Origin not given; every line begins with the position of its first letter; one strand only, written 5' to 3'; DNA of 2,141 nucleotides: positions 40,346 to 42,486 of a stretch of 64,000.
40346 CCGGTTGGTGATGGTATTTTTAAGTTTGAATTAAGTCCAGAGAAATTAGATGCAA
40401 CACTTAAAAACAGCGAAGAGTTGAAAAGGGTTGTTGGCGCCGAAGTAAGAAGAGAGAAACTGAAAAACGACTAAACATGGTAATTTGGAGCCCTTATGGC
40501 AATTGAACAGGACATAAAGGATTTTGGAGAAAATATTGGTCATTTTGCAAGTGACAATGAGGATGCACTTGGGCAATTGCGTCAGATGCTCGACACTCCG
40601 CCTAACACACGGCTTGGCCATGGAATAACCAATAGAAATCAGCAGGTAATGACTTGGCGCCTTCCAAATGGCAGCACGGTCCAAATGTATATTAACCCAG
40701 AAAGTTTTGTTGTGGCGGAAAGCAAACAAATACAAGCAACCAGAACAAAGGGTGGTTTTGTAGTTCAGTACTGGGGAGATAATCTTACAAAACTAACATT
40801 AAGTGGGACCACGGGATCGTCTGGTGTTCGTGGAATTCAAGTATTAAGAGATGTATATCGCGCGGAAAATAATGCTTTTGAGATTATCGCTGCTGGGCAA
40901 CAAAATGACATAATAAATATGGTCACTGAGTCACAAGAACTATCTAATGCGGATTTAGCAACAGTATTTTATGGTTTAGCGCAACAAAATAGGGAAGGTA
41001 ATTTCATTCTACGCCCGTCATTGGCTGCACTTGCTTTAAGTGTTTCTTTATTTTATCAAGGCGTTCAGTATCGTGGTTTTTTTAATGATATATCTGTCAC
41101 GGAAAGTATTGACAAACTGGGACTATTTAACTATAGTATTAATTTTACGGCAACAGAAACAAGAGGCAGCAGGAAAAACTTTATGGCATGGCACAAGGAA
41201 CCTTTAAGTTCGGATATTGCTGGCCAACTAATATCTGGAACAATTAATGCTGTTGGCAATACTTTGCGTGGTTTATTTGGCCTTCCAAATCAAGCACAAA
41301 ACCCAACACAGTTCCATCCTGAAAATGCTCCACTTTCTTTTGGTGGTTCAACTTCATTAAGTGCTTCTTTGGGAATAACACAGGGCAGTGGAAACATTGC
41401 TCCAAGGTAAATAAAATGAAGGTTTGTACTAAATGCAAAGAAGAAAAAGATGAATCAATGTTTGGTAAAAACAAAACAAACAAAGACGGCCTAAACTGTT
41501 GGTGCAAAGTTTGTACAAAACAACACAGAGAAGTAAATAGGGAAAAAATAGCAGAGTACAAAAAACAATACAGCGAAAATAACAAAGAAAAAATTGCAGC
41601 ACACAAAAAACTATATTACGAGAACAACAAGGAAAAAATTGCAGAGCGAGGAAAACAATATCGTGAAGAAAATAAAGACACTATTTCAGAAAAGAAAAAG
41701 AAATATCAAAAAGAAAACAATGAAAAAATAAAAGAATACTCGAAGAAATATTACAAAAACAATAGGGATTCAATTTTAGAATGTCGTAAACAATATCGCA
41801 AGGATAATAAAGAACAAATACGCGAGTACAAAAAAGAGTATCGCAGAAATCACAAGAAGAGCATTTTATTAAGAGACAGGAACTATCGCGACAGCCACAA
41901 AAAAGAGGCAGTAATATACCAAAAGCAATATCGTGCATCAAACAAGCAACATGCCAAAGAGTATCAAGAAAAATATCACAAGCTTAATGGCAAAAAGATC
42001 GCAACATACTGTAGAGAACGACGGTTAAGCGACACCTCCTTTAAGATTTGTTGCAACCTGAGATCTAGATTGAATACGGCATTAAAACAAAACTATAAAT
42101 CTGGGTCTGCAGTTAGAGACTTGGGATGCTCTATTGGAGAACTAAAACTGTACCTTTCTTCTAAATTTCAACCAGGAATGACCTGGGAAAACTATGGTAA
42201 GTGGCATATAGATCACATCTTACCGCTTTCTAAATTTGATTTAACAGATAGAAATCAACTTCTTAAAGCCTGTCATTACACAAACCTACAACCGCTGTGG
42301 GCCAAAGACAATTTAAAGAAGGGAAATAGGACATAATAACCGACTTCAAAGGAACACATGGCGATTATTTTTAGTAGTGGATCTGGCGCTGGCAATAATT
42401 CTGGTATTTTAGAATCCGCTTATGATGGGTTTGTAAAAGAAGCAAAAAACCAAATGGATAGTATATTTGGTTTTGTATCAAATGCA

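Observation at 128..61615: Proteome-wide DGY (Asp-Gly-Tyr) tag restricted to a subset of virion proteins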

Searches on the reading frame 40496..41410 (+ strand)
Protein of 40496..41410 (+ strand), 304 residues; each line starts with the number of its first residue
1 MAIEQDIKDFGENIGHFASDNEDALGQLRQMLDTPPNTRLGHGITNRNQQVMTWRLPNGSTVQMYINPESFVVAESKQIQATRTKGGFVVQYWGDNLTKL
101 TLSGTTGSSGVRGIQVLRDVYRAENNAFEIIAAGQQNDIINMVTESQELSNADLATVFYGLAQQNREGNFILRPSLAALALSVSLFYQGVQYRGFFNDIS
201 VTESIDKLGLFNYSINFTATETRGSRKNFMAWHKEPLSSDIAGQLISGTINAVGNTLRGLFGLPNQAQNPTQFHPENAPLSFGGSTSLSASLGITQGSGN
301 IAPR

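Call 10: search_protein_families(library=phrogs, proteins=[window:40496-41410:+])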
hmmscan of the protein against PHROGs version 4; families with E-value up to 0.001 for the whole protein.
window:40496-41410:+ (304 aa): 1 family
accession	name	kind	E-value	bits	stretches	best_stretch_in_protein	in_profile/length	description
phrog_1011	-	head and packaging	4.1e-07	31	1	60-113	26-84/361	virion structural protein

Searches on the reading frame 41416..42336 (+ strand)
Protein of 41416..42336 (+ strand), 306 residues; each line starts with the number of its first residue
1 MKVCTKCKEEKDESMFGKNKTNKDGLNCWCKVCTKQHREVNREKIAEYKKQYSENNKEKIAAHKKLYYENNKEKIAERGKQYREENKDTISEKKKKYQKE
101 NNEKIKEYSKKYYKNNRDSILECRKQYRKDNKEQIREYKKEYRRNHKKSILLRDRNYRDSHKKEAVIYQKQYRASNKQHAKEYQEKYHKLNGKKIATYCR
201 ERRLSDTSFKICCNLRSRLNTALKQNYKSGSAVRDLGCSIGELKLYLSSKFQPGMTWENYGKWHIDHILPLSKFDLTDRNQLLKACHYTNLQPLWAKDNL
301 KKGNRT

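Call 10: search_protein_families(library=phrogs, proteins=[window:41416-42336:+])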
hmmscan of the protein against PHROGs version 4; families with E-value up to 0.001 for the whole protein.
window:41416-42336:+ (306 aa): 10 families
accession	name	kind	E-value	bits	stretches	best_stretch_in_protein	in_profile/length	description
phrog_1035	-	DNA, RNA and nucleotide metabolism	1.1e-17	65.8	1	165-306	96-214/271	endonuclease VII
phrog_2340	-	DNA, RNA and nucleotide metabolism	9.4e-12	46.4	1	1-88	8-103/171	endonuclease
phrog_28061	-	unknown function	4.4e-09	37.7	1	255-306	6-57/62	-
phrog_36724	-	unknown function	1.6e-07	32.5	1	85-147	3-65/88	-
phrog_17714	-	unknown function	5.3e-07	31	1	63-129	18-85/129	-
phrog_6611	-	unknown function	8.7e-06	27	1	2-37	142-177/180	-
phrog_10829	-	unknown function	0.00013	23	0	77-122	107-152/165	-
phrog_14214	-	unknown function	0.00017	22.7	0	31-71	11-51/58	-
phrog_3273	-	unknown function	0.0006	20.9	1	2-46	23-69/75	-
phrog_6762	-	unknown function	0.00063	20.7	1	1-38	202-239/242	-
